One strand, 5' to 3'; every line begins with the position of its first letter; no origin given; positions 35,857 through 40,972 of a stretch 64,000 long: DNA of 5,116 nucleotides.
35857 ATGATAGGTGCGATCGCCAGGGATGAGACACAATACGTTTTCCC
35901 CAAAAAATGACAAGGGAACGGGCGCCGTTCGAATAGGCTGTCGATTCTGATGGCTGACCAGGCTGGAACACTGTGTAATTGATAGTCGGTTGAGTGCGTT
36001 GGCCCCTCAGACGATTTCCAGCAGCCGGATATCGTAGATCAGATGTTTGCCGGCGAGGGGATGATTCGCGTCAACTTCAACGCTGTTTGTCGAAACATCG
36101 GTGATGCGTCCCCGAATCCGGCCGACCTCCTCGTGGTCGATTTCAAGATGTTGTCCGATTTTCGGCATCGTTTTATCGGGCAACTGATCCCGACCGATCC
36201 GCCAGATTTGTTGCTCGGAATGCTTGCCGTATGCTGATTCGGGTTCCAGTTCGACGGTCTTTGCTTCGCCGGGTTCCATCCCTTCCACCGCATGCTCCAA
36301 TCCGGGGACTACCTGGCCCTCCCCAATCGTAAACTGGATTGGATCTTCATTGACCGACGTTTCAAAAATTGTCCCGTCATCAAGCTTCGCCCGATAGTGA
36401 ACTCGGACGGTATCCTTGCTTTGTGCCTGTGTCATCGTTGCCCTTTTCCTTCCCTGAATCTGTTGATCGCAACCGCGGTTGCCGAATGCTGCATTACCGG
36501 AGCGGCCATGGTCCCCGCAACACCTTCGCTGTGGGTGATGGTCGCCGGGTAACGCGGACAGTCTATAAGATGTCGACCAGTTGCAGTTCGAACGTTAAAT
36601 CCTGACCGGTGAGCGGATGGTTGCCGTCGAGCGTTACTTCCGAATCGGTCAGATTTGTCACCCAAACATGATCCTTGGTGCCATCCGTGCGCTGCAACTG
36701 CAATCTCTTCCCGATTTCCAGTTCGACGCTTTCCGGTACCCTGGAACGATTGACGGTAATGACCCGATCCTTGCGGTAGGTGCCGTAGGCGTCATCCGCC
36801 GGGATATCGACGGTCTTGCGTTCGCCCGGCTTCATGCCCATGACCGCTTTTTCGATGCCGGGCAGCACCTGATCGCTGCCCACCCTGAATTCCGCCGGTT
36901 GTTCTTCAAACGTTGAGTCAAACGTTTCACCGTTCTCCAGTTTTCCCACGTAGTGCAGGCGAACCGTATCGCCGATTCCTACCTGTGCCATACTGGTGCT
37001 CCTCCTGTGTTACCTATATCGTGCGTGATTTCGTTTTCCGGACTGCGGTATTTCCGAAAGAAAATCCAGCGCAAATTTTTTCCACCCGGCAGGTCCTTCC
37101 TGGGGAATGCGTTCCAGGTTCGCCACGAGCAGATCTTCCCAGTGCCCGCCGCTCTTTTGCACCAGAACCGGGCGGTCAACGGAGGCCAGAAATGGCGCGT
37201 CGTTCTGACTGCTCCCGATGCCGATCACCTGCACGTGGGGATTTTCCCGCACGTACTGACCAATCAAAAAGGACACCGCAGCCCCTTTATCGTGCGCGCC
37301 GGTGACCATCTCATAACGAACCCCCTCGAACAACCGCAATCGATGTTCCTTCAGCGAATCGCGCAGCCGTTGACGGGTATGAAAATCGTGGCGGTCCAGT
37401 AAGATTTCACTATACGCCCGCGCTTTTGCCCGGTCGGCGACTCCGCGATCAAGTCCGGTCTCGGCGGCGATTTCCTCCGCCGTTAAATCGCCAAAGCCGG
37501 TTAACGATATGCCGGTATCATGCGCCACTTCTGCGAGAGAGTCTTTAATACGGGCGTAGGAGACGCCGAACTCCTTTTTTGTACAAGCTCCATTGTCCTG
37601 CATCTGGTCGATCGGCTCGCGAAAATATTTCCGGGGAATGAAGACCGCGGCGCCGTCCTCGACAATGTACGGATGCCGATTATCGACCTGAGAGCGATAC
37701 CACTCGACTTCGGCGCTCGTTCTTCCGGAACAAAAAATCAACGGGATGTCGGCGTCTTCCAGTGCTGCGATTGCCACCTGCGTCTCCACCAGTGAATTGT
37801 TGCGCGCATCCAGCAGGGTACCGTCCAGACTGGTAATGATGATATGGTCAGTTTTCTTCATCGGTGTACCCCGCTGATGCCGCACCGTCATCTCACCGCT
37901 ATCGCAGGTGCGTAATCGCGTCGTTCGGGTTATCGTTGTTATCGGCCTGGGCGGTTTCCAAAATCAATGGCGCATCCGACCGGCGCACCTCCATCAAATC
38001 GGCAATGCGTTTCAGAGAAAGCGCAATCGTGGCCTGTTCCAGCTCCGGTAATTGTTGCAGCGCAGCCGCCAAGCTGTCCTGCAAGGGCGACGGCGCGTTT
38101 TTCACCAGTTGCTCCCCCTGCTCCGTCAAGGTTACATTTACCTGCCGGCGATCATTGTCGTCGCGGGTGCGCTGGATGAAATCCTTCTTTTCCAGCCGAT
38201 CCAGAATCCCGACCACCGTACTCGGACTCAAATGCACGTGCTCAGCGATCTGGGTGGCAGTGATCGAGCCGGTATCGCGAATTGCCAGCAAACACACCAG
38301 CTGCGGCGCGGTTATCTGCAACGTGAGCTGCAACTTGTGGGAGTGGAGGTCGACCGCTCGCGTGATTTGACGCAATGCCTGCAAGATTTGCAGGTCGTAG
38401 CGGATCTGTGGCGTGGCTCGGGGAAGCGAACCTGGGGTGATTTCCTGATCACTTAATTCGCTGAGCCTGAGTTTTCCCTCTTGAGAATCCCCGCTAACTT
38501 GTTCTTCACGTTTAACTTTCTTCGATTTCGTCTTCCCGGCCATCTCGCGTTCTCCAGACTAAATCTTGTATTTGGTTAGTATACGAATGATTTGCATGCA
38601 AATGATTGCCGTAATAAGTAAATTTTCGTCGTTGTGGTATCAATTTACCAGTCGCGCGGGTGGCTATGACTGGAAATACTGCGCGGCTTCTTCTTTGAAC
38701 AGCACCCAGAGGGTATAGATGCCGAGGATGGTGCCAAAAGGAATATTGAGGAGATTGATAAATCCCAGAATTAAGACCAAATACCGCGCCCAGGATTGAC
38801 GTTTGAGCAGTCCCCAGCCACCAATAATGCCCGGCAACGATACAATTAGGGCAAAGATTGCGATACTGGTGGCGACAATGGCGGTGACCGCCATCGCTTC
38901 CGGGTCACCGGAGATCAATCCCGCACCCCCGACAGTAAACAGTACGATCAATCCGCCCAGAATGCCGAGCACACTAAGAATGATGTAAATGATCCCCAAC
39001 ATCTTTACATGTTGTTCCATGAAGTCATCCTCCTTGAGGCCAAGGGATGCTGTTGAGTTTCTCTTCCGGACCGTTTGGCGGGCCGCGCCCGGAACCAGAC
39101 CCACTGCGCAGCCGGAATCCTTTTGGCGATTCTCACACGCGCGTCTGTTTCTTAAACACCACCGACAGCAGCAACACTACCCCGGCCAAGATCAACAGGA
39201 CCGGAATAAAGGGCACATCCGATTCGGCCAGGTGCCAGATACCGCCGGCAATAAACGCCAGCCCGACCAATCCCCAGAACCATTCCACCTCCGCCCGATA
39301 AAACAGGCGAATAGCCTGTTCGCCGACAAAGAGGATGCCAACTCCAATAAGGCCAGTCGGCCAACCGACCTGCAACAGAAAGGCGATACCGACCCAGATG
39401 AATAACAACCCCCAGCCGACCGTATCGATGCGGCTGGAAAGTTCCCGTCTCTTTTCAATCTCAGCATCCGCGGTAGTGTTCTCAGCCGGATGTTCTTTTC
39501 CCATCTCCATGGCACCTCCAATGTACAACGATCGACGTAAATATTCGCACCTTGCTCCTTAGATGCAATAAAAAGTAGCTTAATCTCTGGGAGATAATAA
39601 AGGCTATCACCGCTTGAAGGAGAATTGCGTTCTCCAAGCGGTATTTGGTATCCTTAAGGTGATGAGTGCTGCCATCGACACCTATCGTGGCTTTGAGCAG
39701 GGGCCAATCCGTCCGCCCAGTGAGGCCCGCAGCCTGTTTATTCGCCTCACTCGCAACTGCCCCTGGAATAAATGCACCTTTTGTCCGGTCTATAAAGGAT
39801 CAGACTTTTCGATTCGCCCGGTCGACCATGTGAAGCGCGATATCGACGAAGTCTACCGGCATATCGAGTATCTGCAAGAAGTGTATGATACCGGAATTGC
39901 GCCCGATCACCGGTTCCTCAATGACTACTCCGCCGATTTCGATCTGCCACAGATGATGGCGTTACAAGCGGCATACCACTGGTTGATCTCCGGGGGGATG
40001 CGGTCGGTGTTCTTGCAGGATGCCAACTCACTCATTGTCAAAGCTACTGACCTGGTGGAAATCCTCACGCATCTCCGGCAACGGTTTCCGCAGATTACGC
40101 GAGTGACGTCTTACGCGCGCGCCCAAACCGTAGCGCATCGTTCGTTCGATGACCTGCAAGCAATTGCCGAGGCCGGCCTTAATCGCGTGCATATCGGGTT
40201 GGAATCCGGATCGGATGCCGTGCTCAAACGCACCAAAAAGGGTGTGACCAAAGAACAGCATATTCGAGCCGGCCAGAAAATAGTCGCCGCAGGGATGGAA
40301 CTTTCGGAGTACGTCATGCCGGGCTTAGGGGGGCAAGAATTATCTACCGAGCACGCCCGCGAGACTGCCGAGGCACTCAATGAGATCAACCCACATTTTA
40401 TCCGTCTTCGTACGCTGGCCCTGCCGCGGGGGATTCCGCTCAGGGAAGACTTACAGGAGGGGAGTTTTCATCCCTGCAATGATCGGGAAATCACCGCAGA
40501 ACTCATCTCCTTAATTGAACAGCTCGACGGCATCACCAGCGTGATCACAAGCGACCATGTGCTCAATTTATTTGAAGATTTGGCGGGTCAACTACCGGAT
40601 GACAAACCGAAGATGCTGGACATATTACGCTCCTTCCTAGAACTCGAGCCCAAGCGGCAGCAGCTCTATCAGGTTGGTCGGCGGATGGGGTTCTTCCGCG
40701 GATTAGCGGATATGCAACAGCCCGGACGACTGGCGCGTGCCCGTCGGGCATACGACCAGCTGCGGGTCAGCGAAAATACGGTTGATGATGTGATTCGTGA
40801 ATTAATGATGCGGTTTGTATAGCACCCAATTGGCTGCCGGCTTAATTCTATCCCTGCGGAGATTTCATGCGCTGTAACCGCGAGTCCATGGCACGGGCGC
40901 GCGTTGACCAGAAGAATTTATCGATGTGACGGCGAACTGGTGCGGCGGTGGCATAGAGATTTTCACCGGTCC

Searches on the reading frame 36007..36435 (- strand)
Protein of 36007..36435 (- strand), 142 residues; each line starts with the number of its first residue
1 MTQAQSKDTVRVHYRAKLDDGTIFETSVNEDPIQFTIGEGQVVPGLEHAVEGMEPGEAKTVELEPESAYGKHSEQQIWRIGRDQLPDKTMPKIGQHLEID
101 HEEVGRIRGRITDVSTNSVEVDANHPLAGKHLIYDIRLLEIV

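Call 13: search_protein_families(library=pfam, proteins=[window:36007-36435:-], max_evalue=0.001)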
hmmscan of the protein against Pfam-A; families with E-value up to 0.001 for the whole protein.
window:36007-36435:- (142 aa): 1 family
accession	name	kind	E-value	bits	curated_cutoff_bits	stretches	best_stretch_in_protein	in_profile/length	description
PF00254.34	FKBP_C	-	6.4e-21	74.9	21.1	1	3-75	4-77/94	FKBP-type peptidyl-prolyl cis-trans isomerase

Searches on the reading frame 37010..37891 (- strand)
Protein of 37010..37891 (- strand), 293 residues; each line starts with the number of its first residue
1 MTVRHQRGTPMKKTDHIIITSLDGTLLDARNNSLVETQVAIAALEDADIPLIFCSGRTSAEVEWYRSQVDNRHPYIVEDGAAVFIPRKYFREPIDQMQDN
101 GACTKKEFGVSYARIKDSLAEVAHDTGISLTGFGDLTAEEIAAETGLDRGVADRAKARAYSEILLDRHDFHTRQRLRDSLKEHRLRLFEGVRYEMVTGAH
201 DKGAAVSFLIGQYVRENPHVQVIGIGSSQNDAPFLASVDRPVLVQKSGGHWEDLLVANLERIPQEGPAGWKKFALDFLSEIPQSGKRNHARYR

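Call 13: search_protein_families(library=pfam, proteins=[window:37010-37891:-], max_evalue=0.001)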
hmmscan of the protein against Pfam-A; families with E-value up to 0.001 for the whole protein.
window:37010-37891:- (293 aa): 2 families
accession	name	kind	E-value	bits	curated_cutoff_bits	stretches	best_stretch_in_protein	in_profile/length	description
PF08282.18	Hydrolase_3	-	4.1e-12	46.8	20.9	1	18-84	1-68/255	haloacid dehalogenase-like hydrolase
PF05116.19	S6PP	-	2.7e-07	30.9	20.3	0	16-69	3-56/247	Sucrose-6F-phosphate phosphohydrolase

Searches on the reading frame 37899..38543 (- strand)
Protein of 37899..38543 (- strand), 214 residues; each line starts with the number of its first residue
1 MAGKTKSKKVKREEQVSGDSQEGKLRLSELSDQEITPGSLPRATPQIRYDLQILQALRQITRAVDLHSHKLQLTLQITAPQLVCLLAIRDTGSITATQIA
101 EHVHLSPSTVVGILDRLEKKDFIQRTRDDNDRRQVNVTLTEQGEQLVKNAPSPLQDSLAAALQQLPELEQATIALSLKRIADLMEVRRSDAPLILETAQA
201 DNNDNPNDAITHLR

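Call 13: search_protein_families(library=pfam, proteins=[window:37899-38543:-], max_evalue=0.001)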
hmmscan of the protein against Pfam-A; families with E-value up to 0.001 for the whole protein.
window:37899-38543:- (214 aa): 12 families
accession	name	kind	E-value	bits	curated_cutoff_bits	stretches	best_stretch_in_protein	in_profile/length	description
PF01047.28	MarR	-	1.8e-20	73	24.6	1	77-135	1-59/59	MarR family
PF12802.13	MarR_2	-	4.1e-12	46.5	27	1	76-134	2-61/61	MarR family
PF22381.2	Staph_reg_Sar_Rot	-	5.2e-11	42.9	27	1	74-148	9-83/85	Transcriptional regulator SarA/Rot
PF13412.12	HTH_24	-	8.6e-08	32.1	21.9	1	85-124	9-48/48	Winged helix-turn-helix DNA-binding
PF13463.12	HTH_27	-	5.6e-07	30.2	22.2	1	85-143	9-68/68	Winged helix DNA-binding domain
PF13601.12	HTH_34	-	5.2e-05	23.8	27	0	91-149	12-71/80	Winged helix DNA-binding domain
PF09339.16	HTH_IclR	-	0.00014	22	22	1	91-125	16-50/52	IclR helix-turn-helix domain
PF03965.22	Penicillinase_R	-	0.00019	22.2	22.6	1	87-130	11-58/115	Penicillinase repressor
PF01978.25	TrmB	-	0.00033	20.9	25.6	1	84-128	13-57/68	Sugar-specific transcriptional regulator TrmB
PF00126.33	HTH_1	-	0.00054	20.3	26.6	0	81-120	3-40/60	Bacterial regulatory helix-turn-helix protein, lysR family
PF03551.20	PadR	-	0.00068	20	27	0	100-147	24-73/75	Transcriptional regulator PadR-like family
PF02082.26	Rrf2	-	0.00079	20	30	0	83-126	12-56/132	Iron-dependent Transcriptional regulator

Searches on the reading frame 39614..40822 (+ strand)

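Call 13: search_protein_families(library=pfam, proteins=[window:39614-40822:+], max_evalue=0.001)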
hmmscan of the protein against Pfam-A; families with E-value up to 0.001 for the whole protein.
window:39614-40822:+ (402 aa): 1 family
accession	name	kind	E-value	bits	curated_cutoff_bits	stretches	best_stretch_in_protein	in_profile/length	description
PF04055.27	Radical_SAM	-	1.9e-16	61.1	29.5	1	44-244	2-157/166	Radical SAM superfamily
